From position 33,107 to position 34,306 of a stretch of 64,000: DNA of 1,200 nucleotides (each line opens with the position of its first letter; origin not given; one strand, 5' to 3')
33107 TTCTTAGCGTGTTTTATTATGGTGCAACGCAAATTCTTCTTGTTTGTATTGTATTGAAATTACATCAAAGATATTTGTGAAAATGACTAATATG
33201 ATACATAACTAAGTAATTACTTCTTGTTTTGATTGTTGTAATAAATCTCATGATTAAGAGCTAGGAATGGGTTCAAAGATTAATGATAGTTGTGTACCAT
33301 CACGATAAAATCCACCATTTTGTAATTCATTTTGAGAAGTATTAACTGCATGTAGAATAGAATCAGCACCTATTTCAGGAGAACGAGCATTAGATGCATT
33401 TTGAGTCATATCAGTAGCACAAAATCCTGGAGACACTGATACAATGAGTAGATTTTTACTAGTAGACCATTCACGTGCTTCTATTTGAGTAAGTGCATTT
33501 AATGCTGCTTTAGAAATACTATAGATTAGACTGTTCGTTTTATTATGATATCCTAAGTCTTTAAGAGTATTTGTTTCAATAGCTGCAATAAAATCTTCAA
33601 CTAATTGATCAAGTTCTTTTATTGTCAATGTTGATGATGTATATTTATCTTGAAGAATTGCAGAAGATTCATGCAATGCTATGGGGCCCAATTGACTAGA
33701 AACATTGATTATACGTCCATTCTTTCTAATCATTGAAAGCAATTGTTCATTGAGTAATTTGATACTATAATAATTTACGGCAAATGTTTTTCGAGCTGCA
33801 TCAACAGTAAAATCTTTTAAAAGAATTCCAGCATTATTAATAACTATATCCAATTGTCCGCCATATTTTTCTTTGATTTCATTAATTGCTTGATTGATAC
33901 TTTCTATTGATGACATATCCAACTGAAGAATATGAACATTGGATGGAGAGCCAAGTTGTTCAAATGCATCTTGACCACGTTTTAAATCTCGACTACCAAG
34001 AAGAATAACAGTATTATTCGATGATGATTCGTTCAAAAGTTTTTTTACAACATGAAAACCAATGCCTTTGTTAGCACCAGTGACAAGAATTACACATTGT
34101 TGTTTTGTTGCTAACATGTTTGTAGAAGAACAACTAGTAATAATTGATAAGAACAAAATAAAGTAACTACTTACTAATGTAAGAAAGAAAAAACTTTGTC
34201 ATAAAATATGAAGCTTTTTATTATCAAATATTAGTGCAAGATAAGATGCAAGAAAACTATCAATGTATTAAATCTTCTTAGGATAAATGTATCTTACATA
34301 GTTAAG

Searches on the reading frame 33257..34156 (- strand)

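Call 53: search_protein_families(library=pfam, proteins=[window:33257-34156:-], max_evalue=0.001)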
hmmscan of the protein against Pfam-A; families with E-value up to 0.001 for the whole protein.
window:33257-34156:- (300 aa): 4 families
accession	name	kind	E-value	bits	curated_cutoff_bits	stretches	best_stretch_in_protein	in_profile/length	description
PF00106.31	adh_short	-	6e-32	111.1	26.6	2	22-160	2-142/195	short chain dehydrogenase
PF13561.12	adh_short_C2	-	4.5e-24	85.8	27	2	27-161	1-137/236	Enoyl-(Acyl carrier protein) reductase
PF08659.16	KR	-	2.8e-08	34.3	22.6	1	23-125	3-109/180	KR domain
PF01370.27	Epimerase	-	0.00038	20.4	20.9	0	23-154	1-115/240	NAD dependent epimerase/dehydratase family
